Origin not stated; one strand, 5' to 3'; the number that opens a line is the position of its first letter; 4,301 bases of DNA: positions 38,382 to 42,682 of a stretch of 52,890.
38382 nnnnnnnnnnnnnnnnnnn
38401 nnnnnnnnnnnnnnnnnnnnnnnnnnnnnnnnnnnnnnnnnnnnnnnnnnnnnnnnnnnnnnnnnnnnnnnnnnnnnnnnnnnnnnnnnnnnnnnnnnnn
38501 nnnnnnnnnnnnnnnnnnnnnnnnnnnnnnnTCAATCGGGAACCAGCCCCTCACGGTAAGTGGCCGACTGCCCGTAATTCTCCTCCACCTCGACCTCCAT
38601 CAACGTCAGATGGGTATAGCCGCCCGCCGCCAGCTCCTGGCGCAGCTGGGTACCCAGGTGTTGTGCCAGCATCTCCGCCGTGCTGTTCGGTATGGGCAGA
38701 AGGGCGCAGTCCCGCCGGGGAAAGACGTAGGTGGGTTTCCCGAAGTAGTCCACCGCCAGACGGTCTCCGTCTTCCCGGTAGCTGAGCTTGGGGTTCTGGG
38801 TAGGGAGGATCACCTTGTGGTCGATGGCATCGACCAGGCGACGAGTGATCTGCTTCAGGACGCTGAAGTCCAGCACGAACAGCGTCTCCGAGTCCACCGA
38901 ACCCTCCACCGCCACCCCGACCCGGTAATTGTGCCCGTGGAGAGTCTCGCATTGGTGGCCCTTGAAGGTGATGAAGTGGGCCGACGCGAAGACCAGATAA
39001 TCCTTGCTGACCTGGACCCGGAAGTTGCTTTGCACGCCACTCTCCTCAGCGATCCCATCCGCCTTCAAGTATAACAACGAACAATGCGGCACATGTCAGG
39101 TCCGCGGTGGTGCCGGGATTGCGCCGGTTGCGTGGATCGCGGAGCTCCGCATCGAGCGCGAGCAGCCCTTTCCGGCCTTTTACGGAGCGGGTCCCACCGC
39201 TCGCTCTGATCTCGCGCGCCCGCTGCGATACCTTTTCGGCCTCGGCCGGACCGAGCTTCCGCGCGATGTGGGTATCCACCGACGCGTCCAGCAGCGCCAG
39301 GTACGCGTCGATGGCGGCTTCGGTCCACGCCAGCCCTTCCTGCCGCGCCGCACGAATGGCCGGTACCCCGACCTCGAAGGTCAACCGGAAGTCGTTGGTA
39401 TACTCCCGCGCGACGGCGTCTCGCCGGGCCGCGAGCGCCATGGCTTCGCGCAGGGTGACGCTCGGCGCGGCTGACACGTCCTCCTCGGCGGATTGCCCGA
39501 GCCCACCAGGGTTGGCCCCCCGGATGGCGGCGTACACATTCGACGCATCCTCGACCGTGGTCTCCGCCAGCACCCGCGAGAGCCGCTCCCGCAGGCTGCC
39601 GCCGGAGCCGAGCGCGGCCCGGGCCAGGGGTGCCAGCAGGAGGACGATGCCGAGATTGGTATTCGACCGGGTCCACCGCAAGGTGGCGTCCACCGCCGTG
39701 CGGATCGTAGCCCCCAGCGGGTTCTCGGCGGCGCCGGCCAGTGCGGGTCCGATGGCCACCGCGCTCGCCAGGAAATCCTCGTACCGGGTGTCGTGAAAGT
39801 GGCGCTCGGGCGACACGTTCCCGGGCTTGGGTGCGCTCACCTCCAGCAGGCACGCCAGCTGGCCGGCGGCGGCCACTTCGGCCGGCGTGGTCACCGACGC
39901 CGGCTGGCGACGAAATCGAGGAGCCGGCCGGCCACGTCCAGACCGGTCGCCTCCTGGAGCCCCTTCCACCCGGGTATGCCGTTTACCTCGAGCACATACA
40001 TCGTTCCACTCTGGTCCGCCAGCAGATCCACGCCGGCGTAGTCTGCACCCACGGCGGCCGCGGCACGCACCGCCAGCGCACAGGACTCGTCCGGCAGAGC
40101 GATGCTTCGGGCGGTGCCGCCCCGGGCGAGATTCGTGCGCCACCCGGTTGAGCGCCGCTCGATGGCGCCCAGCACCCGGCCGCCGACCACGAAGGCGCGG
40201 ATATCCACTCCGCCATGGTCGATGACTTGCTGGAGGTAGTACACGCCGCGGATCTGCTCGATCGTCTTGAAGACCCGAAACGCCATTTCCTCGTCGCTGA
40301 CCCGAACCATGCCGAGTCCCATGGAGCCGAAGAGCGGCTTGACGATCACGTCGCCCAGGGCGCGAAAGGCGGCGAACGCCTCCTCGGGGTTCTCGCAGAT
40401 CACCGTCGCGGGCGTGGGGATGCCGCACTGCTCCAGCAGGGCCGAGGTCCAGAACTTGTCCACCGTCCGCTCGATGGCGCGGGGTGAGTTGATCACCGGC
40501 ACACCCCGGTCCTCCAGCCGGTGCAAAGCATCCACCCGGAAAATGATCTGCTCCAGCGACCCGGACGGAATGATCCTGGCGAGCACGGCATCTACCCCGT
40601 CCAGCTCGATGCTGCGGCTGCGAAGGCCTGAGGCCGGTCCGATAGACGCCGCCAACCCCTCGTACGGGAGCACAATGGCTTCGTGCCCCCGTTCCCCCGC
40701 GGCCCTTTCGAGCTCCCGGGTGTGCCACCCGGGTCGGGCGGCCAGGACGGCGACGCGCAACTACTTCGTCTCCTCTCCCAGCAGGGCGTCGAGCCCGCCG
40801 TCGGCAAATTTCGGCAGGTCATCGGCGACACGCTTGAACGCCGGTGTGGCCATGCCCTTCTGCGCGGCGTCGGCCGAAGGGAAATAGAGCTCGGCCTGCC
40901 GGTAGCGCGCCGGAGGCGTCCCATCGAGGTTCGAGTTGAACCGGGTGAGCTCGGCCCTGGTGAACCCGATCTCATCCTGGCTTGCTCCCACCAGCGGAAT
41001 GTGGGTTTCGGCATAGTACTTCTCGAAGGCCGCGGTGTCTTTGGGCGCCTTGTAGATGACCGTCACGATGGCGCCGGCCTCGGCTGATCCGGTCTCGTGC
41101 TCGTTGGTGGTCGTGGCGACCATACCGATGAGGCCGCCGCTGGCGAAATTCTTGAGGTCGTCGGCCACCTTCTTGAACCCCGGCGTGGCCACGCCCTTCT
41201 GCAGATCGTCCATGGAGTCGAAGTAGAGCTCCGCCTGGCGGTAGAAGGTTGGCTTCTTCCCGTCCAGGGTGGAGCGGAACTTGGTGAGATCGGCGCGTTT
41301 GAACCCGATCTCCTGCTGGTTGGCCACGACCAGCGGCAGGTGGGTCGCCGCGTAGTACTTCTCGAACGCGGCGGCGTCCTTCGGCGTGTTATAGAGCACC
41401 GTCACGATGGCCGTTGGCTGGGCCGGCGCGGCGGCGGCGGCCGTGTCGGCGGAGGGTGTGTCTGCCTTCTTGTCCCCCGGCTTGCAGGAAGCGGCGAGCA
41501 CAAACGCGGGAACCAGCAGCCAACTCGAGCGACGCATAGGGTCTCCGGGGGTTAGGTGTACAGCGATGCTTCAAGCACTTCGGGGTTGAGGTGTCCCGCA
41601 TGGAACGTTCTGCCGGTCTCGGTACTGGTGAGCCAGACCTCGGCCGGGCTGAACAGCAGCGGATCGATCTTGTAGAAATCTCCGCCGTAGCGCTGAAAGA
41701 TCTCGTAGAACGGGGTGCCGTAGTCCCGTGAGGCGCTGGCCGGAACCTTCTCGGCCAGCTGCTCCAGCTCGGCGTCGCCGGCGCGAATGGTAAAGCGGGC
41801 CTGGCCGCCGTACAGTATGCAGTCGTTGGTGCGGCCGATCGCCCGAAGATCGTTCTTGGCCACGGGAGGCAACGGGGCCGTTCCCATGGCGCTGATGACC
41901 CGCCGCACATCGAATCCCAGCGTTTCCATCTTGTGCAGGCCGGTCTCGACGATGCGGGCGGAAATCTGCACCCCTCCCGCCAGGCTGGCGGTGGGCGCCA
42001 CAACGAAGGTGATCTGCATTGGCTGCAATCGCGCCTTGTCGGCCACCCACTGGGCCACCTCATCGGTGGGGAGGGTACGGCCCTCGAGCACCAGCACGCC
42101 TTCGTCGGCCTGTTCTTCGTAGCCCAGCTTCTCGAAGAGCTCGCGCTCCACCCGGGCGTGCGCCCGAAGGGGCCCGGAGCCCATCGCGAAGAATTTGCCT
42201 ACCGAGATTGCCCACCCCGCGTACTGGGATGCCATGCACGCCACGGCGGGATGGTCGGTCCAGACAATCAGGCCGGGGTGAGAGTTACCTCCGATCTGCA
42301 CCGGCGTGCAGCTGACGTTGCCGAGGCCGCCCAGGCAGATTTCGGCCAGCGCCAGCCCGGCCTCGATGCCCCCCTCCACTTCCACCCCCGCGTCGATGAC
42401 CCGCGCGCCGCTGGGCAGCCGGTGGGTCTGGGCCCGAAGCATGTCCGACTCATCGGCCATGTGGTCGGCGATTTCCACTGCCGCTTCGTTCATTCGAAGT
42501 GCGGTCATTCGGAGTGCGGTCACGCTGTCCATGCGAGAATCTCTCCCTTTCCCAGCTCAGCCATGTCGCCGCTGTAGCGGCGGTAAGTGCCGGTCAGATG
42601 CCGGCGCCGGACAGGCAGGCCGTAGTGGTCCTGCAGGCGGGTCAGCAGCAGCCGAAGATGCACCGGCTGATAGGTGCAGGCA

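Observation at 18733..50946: A ~32-kb C1 supercluster: XoxF methanol oxidation, the full H4MPT formaldehyde-oxidation route, and H4MPT/methanofuran cofactor biosynthesis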

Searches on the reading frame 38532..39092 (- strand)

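Call 7: search_protein_families(library=pfam, proteins=[window:38532-39092:-], max_evalue=0.01)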
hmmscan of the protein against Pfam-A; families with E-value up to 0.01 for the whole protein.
window:38532-39092:- (186 aa): 1 family
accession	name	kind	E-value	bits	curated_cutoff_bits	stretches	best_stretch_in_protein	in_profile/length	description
PF01242.24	PTPS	-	1.1e-23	83.9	22.4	1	34-181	7-120/121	6-pyruvoyl tetrahydropterin synthase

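Call 27: search_protein_families(library=ncbifam, proteins=[window:38532-39092:-], max_evalue=0.001)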
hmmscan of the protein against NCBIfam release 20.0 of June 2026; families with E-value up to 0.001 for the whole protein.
window:38532-39092:- (186 aa): 2 families
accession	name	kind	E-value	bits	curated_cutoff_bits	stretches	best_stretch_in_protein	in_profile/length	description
TIGR03367.1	queuosine_QueD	equivalog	5.9e-20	71.5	89.25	1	33-151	6-91/92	6-carboxytetrahydropterin synthase QueD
TIGR00039.1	6PTHBS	subfamily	1.7e-19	70.3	125.5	1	33-104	8-78/124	6-pyruvoyl tetrahydropterin synthase/6-carboxytetrahydropterin synthase family protein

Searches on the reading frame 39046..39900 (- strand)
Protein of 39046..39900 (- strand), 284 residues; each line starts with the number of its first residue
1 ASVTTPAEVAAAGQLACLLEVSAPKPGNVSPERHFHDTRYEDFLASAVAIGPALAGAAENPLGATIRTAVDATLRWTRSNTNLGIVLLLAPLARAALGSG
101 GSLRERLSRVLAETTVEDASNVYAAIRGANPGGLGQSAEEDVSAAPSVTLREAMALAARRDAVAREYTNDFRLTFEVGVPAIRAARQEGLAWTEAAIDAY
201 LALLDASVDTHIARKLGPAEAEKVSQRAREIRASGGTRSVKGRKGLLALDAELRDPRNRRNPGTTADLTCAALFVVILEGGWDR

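Call 8: search_protein_families(library=pfam, proteins=[window:39046-39900:-], max_evalue=0.01)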
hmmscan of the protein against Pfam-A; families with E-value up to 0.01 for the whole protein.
window:39046-39900:- (284 aa): 1 family
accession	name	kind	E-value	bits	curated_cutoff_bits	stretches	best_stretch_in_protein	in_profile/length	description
PF01874.21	CitG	-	1.5e-73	248.4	27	1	11-275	2-283/284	ATP:dephospho-CoA triphosphoribosyl transferase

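Call 27: search_protein_families(library=ncbifam, proteins=[window:39046-39900:-], max_evalue=0.001)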
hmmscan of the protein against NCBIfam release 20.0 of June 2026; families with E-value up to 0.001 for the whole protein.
window:39046-39900:- (284 aa): 3 families
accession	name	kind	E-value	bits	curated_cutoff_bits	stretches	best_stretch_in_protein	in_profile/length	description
NF002315.0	PRK01237.1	equivalog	6.2e-16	58.6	280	1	170-276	175-279/291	triphosphoribosyl-dephospho-CoA synthase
TIGR03132.1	malonate_mdcB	equivalog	1.1e-14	54.7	282.35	1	165-277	160-270/272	triphosphoribosyl-dephospho-CoA synthase MdcB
TIGR03125.1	citrate_citG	equivalog_domain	4.9e-08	32.8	272.3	1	169-275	169-272/275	triphosphoribosyl-dephospho-CoA synthase CitG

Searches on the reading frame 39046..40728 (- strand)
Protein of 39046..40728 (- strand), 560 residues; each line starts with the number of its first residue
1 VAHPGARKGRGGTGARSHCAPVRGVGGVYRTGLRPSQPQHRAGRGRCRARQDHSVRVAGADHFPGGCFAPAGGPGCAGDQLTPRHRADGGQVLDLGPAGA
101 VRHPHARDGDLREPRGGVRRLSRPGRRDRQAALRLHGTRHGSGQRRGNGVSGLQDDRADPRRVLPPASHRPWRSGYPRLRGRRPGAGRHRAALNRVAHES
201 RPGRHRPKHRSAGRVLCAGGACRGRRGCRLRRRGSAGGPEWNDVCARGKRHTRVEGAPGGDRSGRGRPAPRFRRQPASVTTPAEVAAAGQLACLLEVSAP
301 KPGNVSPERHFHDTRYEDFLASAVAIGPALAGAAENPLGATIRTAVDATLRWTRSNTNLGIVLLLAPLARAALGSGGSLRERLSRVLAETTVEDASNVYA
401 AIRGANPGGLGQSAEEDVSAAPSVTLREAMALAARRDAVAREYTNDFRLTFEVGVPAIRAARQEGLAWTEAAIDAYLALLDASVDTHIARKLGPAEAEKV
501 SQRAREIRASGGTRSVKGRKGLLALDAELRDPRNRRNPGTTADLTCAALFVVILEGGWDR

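Call 7: search_protein_families(library=pfam, proteins=[window:39046-40728:-], max_evalue=0.01)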
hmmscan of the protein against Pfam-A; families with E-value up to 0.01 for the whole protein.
window:39046-40728:- (560 aa): 1 family
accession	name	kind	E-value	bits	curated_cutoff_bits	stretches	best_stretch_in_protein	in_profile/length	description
PF01874.21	CitG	-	1.1e-72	245.6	27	1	287-551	2-283/284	ATP:dephospho-CoA triphosphoribosyl transferase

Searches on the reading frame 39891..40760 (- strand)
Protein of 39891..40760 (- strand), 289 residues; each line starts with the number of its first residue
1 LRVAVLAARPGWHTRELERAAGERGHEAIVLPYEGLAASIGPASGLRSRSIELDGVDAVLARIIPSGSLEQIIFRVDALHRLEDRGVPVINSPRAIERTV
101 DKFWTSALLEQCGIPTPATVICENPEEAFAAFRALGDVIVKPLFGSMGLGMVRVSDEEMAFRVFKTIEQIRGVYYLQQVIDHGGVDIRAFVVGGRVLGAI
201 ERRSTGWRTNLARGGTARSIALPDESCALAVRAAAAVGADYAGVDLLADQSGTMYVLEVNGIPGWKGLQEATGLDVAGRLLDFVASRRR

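Call 7: search_protein_families(library=pfam, proteins=[window:39891-40760:-], max_evalue=0.01)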
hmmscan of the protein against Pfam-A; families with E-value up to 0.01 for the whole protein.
window:39891-40760:- (289 aa): 8 families
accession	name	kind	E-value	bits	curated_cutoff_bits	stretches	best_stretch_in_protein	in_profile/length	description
PF08443.16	RimK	-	8.7e-32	110.7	21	1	100-283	2-187/188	RimK-like ATP-grasp domain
PF02955.21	GSH-S_ATP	-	9.1e-11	41.9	23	1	116-250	12-155/175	Prokaryotic glutathione synthetase, ATP-grasp domain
PF18030.7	Rimk_N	-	1.8e-08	35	26.4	1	1-96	1-94/94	RimK PreATP-grasp domain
PF14397.11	ATPgrasp_ST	-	3.6e-08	33.4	31.4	1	88-157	8-82/278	Sugar-transfer associated ATP-grasp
PF14398.11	ATPgrasp_YheCD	-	1.3e-06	28.3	26.8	0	117-165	30-78/255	YheC/D like ATP-grasp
PF02655.19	ATP-grasp_3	-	1e-05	26.1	23.2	1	101-260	3-154/160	ATP-grasp domain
PF13549.11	ATP-grasp_5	-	0.0028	17.5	27.6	1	98-136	8-46/221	ATP-grasp domain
PF07478.18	Dala_Dala_lig_C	-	0.007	16.3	24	0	229-265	141-178/204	D-ala D-ala ligase C-terminus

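Call 27: search_protein_families(library=ncbifam, proteins=[window:39891-40760:-], max_evalue=0.001)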
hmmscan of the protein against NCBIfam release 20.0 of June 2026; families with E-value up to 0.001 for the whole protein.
window:39891-40760:- (289 aa): 24 families
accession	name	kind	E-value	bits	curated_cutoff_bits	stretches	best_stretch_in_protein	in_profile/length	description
NF040720.1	MptN_Meth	equivalog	1.1e-77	261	350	1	6-284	5-290/291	tetrahydromethanopterin:alpha-L-glutamate ligase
TIGR00768.1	rimK_fam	subfamily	8e-65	218.9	143.4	1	4-283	3-275/276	RimK family alpha-L-glutamate ligase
TIGR02144.1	LysX_arch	equivalog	1.8e-50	171.6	275.6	1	81-287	67-278/281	lysine biosynthesis protein LysX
TIGR04356.1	grasp_GAK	hypoth_equivalog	2.5e-43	148.2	300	1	2-285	1-284/287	GAK system ATP-grasp enzyme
NF007764.0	PRK10446.1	equivalog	2.4e-35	122.3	331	1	1-286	1-288/300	30S ribosomal protein S6--L-glutamate ligase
TIGR04443.1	F420_CofF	equivalog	2.9e-20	72.5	300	1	73-279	64-273/283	coenzyme gamma-F420-2:alpha-L-glutamate ligase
NF003573.0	PRK05246.1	equivalog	2e-18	66.3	272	1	48-287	72-312/316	glutathione synthase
TIGR01380.1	glut_syn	equivalog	1.5e-17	63.6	299.05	1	49-285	72-309/312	glutathione synthase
TIGR02068.2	cya_phycin_syn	equivalog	2.1e-16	59.1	850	1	95-203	207-315/862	cyanophycin synthetase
TIGR04187.1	GRASP_SAV_5884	subfamily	8e-15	54.8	350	1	87-282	109-309/312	ATP-grasp ribosomal peptide maturase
NF010623.0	PRK14016.1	subfamily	6.2e-14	51.1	877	1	99-203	212-316/871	cyanophycin synthetase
NF009110.0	PRK12458.1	subfamily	2.2e-13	50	408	1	47-250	77-296/349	glutathione synthetase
NF038074.1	fam_STM4014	hypoth_equivalog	6.1e-12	45.5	175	2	77-157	88-177/349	STM4014 family protein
TIGR04185.1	ATPgraspMvdC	equivalog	1.5e-10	40.7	425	1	87-283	109-315/318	MvdC family ATP-grasp ribosomal peptide maturase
NF002378.0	PRK01372.1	subfamily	1.2e-09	37.3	243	1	99-265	98-273/305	D-alanine--D-alanine ligase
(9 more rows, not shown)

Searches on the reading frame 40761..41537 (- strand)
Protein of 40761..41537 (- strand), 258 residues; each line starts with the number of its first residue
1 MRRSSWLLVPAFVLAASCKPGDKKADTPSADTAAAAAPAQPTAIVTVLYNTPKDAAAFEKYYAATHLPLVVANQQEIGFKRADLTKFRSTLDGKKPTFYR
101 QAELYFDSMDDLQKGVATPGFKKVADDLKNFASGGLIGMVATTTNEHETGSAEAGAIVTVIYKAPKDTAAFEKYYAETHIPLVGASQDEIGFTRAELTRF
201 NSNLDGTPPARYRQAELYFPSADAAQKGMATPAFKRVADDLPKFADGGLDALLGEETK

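Call 7: search_protein_families(library=pfam, proteins=[window:40761-41537:-], max_evalue=0.01)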
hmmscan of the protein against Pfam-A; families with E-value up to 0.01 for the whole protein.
window:40761-41537:- (258 aa): 2 families
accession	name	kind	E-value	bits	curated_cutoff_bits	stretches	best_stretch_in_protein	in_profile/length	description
PF07110.17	EthD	-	1e-22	81.5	22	2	166-247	4-95/96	EthD domain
PF14114.12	DUF4286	-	0.0085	16.8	25.8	0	53-113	13-68/100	Domain of unknown function (DUF4286)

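Call 27: search_protein_families(library=ncbifam, proteins=[window:40761-41537:-], max_evalue=0.001)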
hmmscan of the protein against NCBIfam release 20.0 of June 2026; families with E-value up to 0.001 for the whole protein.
window:40761-41537:- (258 aa): 1 family
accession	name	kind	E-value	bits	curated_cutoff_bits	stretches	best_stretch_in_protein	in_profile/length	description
TIGR02118.1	TIGR02118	subfamily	4e-43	146.3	30.5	2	44-141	3-98/103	EthD family reductase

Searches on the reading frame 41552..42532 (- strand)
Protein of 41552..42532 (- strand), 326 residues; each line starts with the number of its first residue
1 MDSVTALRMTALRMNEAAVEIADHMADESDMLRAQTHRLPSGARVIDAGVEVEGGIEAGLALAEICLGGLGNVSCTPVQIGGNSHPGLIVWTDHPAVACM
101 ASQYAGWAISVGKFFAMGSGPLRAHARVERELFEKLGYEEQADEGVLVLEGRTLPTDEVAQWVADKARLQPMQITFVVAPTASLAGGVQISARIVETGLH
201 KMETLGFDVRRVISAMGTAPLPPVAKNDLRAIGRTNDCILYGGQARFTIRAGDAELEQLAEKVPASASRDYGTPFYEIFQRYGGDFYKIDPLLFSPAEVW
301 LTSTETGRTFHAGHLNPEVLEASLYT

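Call 7: search_protein_families(library=pfam, proteins=[window:41552-42532:-], max_evalue=0.01)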
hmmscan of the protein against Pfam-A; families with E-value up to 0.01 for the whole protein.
window:41552-42532:- (326 aa): 1 family
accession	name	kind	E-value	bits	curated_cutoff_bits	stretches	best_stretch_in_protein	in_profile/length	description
PF02289.21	MCH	-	1.7e-124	415.5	25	1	14-323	2-310/311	Cyclohydrolase (MCH)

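Call 15: find_encoding_contigs(protein=window:41552-42532:-, flank=10000, max_places=6)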
Protein window:41552-42532:- (326 aa): no gene with exactly this product is on record in the collection.

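Call 22: find_homologous_proteins(query=window:41552-42532:-, max_evalue=1e-40)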
Query window:41552-42532:- (326 aa): 7985 proteins with E <= 1e-40 among 8000 candidates; the best 120 are listed.
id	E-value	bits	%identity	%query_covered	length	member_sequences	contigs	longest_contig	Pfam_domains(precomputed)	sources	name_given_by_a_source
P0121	7.8e-213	723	100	99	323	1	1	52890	PF02289.22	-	-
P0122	2.3e-203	692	95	100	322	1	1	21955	PF02289.22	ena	-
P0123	1.5e-202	690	94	100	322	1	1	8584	PF02289.22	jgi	jgi:methenyltetrahydromethanopterin cyclohydrolase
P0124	1.0e-198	677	94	98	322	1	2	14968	PF02289.22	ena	-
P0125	3.7e-198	675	92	100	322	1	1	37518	PF02289.22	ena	-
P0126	6.2e-195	665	90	100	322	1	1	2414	PF02289.22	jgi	jgi:methenyltetrahydromethanopterin cyclohydrolase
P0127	1.6e-194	663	90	100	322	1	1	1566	PF02289.22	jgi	jgi:methenyltetrahydromethanopterin cyclohydrolase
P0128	5.8e-193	658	89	100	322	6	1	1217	PF02289.22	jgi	-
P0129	1.6e-192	657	89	100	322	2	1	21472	PF02289.22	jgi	jgi:methenyltetrahydromethanopterin cyclohydrolase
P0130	4.6e-192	655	90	98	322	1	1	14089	PF02289.22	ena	-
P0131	2.4e-191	653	89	98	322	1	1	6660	PF02289.22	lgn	-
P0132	2.8e-190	649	89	98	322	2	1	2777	PF02289.22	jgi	jgi:methenyltetrahydromethanopterin cyclohydrolase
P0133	3.6e-190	649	89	98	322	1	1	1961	PF02289.22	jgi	jgi:methenyltetrahydromethanopterin cyclohydrolase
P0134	1.4e-189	647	87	100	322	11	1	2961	PF02289.22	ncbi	-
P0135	2.3e-189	646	87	100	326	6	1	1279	PF02289.22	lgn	-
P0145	3.8e-188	642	88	98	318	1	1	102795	PF02289.22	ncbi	ncbi:MAG: methenyltetrahydromethanopterin cyclohydrolase [Gemmatimonadales bacterium]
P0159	2.3e-187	640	88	98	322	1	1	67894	PF02289.22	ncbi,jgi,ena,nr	ncbi:MAG TPA: methenyltetrahydromethanopterin cyclohydrolase [Gemmatimonadales bacterium]|nr:metheny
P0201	1.4e-185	634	88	98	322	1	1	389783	PF02289.22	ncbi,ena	-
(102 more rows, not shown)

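Call 27: search_protein_families(library=ncbifam, proteins=[window:41552-42532:-], max_evalue=0.001)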
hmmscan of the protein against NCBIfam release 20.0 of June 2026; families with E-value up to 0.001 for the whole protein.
window:41552-42532:- (326 aa): 1 family
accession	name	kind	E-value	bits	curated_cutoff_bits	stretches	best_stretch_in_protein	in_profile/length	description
TIGR03120.1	one_C_mch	equivalog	7e-125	416.3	228.8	1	14-324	2-312/313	methenyltetrahydromethanopterin cyclohydrolase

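Call 52: find_encoding_contigs(protein=P0159, flank=10000, max_places=1)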
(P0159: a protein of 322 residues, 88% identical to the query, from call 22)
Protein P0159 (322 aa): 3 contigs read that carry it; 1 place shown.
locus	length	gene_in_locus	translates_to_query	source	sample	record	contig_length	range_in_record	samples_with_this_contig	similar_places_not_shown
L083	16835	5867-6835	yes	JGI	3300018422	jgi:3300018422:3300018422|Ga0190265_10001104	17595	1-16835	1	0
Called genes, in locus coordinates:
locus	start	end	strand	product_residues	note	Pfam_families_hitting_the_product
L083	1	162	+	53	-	?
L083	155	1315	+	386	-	PF02655:ATP-grasp_3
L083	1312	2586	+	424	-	-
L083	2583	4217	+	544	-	PF01979:Amidohydro_1 (faint), PF07969:Amidohydro_3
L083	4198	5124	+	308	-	PF01913:FTR, PF02741:FTR_C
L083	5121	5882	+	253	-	-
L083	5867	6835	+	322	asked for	PF02289:MCH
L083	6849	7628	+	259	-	PF07110:EthD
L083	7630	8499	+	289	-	PF18030:Rimk_N, PF14397:ATPgrasp_ST (faint), PF02655:ATP-grasp_3 (weak), PF08443:RimK, PF14398:ATPgrasp_YheCD (faint), PF02955:GSH-S_ATP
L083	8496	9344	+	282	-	PF01874:CitG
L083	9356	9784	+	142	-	PF01242:PTPS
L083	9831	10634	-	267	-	PF00977:His_biosynth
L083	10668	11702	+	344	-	PF01968:Hydantoinase_A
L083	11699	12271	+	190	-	PF00696:AA_kinase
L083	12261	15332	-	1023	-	PF00672:HAMP, PF01590:GAF (weak), PF00990:GGDEF, PF00563:EAL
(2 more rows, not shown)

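Call 53: find_encoding_contigs(protein=P0201, flank=10000, max_places=1)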
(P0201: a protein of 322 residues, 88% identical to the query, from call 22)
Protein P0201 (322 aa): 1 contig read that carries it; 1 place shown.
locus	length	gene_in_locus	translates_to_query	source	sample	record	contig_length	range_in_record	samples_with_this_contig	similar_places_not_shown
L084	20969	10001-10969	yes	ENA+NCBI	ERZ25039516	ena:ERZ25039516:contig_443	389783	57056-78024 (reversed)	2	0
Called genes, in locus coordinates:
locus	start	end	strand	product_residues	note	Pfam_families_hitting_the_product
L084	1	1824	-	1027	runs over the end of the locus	PF07676:PD40 (faint), PF00930:DPPIV_N (faint), PF26550:Tricorn_2nd, PF26549:Tricorn_N, PF01103:Omp85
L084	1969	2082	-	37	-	-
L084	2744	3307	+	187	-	PF08714:Fae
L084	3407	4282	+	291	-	PF09176:Mpt_N, PF03435:Sacchrp_dh_NADP (faint)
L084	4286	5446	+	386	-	PF02655:ATP-grasp_3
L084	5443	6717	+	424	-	-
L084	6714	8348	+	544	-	PF07969:Amidohydro_3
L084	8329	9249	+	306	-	PF01913:FTR, PF02741:FTR_C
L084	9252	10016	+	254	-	-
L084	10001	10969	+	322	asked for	PF02289:MCH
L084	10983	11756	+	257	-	PF07110:EthD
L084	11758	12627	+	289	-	PF18030:Rimk_N, PF14397:ATPgrasp_ST (faint), PF02655:ATP-grasp_3 (weak), PF08443:RimK, PF14398:ATPgrasp_YheCD (faint), PF02955:GSH-S_ATP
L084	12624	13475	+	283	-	PF01874:CitG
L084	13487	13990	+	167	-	PF01242:PTPS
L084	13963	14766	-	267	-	PF00977:His_biosynth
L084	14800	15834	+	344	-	PF01968:Hydantoinase_A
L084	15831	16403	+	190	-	PF00696:AA_kinase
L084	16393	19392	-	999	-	PF00672:HAMP, PF01590:GAF (weak), PF00990:GGDEF, PF00563:EAL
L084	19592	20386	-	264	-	PF04476:4HFCP_synth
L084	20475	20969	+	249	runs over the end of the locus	PF00106:adh_short, PF01370:Epimerase (faint), PF08659:KR, PF13561:adh_short_C2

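Call 54: find_encoding_contigs(protein=P0145, flank=10000, max_places=1)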
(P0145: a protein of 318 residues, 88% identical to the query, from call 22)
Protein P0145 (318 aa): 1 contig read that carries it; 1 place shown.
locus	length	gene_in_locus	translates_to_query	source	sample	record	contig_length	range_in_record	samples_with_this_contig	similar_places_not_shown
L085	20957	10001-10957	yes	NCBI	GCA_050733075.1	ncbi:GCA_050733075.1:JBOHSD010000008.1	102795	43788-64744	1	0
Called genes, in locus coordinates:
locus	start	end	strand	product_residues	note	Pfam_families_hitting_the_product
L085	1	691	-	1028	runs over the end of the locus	PF00930:DPPIV_N (faint), PF07676:PD40 (faint), PF25174:Beta-prop_THOC3 (weak), PF26550:Tricorn_2nd, PF26549:Tricorn_N, PF01103:Omp85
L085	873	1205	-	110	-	-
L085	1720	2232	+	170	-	PF08714:Fae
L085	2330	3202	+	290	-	PF09176:Mpt_N, PF03435:Sacchrp_dh_NADP (weak)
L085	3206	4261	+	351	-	PF07318:DUF1464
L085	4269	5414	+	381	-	PF02655:ATP-grasp_3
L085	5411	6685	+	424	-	-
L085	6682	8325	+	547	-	PF01979:Amidohydro_1 (faint), PF07969:Amidohydro_3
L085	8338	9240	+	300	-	PF01913:FTR, PF02741:FTR_C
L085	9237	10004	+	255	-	-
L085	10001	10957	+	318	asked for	PF02289:MCH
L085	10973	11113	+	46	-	-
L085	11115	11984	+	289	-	PF18030:Rimk_N, PF14397:ATPgrasp_ST (faint), PF02655:ATP-grasp_3 (weak), PF08443:RimK, PF14398:ATPgrasp_YheCD (faint), PF02955:GSH-S_ATP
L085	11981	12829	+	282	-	PF01874:CitG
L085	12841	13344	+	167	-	PF01242:PTPS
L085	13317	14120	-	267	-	PF00977:His_biosynth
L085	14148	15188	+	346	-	PF01968:Hydantoinase_A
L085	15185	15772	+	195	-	PF00696:AA_kinase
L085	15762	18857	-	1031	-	PF00672:HAMP, PF01590:GAF, PF13185:GAF_2 (weak), PF00990:GGDEF, PF00563:EAL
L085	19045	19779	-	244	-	PF04476:4HFCP_synth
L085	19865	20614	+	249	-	PF00106:adh_short, PF08659:KR (weak), PF13561:adh_short_C2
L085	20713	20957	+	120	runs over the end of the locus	PF01329:Pterin_4a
